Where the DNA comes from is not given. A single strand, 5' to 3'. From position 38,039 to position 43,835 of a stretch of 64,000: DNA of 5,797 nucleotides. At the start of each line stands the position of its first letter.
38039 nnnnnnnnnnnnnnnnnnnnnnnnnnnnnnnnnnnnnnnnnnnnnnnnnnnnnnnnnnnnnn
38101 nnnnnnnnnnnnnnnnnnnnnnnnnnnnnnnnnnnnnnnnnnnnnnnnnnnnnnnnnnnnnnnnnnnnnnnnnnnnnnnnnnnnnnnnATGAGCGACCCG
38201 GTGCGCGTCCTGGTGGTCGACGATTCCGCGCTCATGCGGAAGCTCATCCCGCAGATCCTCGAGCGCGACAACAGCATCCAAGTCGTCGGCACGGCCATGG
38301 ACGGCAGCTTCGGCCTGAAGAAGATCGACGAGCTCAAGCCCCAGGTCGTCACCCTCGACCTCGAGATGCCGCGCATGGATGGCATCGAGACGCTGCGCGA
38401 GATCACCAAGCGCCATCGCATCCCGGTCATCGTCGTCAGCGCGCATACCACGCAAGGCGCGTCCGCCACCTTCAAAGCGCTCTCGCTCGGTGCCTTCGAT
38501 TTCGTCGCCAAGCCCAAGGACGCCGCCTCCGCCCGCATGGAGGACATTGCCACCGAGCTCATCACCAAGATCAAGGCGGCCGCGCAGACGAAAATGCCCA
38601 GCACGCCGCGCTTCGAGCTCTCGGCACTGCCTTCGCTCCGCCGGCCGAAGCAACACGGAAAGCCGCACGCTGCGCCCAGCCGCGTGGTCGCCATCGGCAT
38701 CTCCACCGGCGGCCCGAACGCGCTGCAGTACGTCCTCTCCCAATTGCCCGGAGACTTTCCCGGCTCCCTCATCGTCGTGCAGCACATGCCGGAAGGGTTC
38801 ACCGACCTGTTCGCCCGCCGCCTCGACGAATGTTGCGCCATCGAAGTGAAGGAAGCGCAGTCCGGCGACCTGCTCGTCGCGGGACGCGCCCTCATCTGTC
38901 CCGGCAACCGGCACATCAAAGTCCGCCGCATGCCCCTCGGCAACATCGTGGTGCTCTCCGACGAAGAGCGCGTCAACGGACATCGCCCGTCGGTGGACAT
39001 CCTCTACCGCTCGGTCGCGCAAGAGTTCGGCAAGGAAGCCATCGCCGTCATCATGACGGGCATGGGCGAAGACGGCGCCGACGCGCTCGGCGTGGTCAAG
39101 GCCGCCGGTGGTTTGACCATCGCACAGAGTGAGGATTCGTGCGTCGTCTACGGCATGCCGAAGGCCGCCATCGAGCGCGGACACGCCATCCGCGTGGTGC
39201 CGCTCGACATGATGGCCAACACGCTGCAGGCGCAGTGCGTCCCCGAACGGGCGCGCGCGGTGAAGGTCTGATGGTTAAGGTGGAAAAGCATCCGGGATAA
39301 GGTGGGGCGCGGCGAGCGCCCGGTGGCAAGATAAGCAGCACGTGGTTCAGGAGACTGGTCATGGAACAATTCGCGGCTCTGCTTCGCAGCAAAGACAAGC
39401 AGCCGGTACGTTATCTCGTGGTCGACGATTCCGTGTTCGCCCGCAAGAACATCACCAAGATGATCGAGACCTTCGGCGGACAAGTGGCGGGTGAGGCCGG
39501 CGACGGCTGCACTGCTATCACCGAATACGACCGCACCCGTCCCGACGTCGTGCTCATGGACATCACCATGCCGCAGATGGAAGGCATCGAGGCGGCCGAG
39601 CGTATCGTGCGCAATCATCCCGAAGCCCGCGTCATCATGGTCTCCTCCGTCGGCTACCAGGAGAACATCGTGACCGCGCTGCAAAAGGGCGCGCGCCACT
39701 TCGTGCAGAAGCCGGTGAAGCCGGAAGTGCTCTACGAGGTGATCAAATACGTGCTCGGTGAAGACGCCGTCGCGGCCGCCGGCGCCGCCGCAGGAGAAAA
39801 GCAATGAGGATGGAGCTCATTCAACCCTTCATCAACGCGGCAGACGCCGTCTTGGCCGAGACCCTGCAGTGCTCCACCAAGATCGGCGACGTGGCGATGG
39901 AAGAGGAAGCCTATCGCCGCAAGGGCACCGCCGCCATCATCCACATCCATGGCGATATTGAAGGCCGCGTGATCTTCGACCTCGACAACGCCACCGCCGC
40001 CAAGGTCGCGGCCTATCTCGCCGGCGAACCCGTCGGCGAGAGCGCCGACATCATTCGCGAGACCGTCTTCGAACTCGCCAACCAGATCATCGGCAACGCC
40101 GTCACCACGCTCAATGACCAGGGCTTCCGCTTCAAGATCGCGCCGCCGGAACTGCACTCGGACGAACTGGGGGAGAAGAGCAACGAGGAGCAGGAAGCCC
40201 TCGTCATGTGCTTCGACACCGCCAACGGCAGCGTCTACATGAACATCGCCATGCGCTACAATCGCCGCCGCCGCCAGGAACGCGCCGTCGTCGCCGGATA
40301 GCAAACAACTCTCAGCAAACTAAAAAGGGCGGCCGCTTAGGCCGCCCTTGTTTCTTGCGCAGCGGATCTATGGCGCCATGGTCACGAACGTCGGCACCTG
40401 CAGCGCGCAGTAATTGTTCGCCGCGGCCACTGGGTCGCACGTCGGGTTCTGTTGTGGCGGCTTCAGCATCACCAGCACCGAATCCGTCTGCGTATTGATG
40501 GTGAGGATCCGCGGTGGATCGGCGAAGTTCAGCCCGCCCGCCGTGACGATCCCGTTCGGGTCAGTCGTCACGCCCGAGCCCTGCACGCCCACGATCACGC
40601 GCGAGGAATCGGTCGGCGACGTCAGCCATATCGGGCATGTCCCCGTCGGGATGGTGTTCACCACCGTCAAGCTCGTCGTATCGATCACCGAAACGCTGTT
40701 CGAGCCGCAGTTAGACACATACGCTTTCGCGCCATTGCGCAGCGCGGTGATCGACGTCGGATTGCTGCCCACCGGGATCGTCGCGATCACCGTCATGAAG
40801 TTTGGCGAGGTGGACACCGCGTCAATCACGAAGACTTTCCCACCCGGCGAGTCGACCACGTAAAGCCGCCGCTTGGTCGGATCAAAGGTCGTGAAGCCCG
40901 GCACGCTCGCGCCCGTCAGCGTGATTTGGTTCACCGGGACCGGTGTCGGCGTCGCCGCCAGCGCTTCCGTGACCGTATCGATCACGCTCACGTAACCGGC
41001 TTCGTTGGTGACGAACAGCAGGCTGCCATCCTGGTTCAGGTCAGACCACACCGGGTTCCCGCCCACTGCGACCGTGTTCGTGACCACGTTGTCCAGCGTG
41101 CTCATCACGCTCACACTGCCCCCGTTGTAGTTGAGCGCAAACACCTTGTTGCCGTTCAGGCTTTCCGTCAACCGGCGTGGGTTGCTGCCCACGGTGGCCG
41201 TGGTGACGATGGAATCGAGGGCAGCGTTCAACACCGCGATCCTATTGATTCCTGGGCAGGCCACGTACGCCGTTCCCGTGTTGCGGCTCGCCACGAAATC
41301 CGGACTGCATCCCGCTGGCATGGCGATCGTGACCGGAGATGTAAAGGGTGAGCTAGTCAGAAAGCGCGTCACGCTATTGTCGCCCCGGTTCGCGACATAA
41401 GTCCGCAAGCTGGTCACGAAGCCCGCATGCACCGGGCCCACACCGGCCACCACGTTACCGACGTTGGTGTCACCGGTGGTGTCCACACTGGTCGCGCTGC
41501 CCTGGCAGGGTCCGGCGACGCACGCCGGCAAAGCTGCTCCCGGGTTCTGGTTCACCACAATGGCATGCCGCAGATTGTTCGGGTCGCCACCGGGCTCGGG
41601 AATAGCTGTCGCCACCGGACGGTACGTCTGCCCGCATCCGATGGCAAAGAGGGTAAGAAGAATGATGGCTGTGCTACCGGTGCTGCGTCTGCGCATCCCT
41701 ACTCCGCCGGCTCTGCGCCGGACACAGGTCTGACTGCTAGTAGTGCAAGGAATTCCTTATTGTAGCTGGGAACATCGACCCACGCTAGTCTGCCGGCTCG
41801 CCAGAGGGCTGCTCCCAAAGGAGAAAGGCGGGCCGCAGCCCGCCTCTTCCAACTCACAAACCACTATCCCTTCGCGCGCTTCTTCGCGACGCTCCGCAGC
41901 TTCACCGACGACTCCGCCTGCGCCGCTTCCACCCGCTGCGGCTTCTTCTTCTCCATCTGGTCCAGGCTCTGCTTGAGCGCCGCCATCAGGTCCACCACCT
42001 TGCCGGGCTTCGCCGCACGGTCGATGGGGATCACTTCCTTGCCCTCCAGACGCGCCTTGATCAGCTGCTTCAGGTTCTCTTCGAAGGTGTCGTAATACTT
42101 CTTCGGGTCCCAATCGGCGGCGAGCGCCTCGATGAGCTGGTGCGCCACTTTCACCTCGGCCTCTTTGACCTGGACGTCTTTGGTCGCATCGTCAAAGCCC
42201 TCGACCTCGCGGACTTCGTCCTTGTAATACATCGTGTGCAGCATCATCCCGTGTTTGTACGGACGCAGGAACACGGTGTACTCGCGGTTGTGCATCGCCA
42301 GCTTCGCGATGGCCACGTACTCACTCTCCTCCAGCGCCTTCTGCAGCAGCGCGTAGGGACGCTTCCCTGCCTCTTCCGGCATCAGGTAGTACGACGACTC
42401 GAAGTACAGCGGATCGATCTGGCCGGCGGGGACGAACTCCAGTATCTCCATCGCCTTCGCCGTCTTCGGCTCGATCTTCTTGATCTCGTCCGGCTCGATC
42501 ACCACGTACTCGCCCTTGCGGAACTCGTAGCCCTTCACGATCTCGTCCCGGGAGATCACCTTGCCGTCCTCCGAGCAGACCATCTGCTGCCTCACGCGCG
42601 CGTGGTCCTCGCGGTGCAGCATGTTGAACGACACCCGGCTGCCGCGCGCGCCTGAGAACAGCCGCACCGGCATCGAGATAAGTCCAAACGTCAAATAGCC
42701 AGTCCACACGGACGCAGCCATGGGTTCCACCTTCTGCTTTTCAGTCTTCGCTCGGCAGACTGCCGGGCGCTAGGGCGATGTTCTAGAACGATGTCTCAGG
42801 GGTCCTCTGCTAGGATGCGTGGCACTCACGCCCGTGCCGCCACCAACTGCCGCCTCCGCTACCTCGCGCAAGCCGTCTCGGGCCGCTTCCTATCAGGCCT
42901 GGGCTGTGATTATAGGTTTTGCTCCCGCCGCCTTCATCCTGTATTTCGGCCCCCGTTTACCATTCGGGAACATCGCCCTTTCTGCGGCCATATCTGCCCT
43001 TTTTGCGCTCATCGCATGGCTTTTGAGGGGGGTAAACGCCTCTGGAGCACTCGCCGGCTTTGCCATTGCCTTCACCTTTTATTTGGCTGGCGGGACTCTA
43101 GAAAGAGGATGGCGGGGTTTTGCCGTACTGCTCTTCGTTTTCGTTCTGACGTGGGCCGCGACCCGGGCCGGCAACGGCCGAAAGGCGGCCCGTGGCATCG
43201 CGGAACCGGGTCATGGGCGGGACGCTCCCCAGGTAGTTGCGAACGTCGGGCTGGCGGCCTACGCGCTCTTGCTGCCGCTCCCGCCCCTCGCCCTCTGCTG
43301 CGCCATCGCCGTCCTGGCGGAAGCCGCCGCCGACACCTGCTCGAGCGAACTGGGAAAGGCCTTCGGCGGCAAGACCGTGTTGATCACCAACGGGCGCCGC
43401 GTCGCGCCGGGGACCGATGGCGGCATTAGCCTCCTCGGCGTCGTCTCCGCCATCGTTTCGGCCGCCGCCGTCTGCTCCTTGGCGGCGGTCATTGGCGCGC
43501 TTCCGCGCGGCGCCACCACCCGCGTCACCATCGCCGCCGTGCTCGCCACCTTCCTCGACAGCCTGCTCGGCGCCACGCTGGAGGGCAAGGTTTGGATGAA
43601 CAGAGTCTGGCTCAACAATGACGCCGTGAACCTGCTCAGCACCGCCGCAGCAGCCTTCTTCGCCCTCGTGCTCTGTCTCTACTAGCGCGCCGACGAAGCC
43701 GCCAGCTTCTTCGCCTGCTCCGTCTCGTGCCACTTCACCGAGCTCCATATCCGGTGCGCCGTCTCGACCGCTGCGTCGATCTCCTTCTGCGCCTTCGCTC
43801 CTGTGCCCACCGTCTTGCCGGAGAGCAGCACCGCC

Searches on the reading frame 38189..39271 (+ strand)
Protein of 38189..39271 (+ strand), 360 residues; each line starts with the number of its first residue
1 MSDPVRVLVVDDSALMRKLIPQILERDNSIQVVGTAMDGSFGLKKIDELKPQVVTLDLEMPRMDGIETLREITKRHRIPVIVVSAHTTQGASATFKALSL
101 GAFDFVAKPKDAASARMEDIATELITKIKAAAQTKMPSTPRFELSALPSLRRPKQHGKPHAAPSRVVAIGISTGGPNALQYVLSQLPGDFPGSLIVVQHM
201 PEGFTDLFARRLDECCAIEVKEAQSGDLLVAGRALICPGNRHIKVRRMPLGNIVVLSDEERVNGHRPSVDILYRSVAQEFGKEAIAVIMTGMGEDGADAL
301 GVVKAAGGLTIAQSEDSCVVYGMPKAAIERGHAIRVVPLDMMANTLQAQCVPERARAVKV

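Call 11: search_protein_families(library=pfam, proteins=[window:38189-39271:+], max_evalue=0.01)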
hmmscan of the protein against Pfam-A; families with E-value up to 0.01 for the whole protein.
window:38189-39271:+ (360 aa): 2 families
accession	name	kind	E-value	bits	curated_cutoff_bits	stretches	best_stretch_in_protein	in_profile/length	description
PF01339.22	CheB_methylest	-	1e-67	227.7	24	1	167-346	1-174/174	CheB methylesterase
PF00072.30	Response_reg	-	2e-25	89.5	30.2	1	7-112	1-103/111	Response regulator receiver domain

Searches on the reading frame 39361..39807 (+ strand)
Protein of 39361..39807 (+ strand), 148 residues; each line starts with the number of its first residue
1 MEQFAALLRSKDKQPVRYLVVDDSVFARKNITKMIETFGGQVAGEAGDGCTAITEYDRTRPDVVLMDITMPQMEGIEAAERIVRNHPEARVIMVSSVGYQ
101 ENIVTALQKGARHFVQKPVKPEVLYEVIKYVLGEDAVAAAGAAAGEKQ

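Call 11: search_protein_families(library=pfam, proteins=[window:39361-39807:+], max_evalue=0.01)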
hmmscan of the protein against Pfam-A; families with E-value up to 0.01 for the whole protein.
window:39361-39807:+ (148 aa): 1 family
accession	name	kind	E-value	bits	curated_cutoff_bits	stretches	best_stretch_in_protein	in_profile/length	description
PF00072.30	Response_reg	-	3.1e-26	92.2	30.2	1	19-128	2-110/111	Response regulator receiver domain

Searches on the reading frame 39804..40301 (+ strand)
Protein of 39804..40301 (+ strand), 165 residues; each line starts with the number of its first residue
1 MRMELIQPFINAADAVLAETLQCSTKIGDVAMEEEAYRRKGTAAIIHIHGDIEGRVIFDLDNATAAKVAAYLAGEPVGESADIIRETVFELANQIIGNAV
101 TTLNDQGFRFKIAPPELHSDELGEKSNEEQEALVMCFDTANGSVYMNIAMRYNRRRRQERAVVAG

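Call 23: search_protein_families(library=ncbifam, proteins=[window:39804-40301:+], max_evalue=0.01)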
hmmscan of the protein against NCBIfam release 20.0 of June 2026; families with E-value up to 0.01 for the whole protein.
window:39804-40301:+ (165 aa): 2 families
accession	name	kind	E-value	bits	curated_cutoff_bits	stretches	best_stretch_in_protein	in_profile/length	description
NF041094.1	CheX_Thtogales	equivalog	5.6e-13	49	280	1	1-118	1-119/152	CheY-P phosphatase CheX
NF041093.1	CheC_Thtogales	equivalog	0.0016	18.4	250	1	43-122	62-145/201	CheY-P phosphatase CheC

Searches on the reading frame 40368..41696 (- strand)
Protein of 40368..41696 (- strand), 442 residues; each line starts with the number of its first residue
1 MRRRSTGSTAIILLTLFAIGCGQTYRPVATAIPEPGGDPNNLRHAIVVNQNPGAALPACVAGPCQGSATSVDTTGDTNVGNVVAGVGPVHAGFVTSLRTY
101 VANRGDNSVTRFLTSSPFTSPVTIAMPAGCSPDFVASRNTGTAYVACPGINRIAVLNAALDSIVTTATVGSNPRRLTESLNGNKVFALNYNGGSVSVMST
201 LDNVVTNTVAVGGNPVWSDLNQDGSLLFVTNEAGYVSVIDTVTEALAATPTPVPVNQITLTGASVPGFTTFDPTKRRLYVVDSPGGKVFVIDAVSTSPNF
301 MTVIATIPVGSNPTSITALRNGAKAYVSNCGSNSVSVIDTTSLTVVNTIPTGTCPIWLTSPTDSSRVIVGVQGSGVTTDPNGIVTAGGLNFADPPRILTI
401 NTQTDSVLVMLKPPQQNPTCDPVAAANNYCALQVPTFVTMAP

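Call 51: search_protein_families(library=pfam, proteins=[window:40368-41696:-], max_evalue=0.0001)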
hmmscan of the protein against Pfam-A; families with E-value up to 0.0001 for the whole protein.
window:40368-41696:- (442 aa): 1 family
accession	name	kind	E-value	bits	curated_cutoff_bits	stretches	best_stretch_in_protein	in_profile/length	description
PF10282.15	Lactonase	-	5.7e-08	32.8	21.7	0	261-340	34-115/344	Lactonase, 7-bladed beta-propeller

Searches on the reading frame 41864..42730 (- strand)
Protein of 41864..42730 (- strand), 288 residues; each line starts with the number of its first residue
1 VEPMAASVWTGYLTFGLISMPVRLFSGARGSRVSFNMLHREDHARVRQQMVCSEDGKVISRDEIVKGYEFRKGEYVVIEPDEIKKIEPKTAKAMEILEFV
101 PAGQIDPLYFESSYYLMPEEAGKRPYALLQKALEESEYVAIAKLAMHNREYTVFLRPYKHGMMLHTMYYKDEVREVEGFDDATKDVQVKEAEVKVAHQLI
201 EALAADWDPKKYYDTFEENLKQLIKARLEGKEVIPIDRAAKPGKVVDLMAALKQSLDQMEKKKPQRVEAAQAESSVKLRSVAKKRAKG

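Call 51: search_protein_families(library=pfam, proteins=[window:41864-42730:-], max_evalue=0.0001)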
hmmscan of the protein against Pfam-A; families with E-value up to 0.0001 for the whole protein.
window:41864-42730:- (288 aa): 1 family
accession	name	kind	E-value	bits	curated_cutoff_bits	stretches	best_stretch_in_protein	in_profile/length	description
PF02735.22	Ku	-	1.2e-50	172.4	25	1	15-194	2-189/190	Ku70/Ku80 beta-barrel domain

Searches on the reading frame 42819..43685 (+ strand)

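Call 51: search_protein_families(library=pfam, proteins=[window:42819-43685:+], max_evalue=0.0001)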
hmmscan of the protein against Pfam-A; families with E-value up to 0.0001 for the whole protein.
window:42819-43685:+ (288 aa): 1 family
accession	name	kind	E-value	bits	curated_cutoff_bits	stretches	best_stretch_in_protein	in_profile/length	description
PF01940.21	DUF92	-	3.7e-44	151.4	27.5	1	58-279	2-251/251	Integral membrane protein DUF92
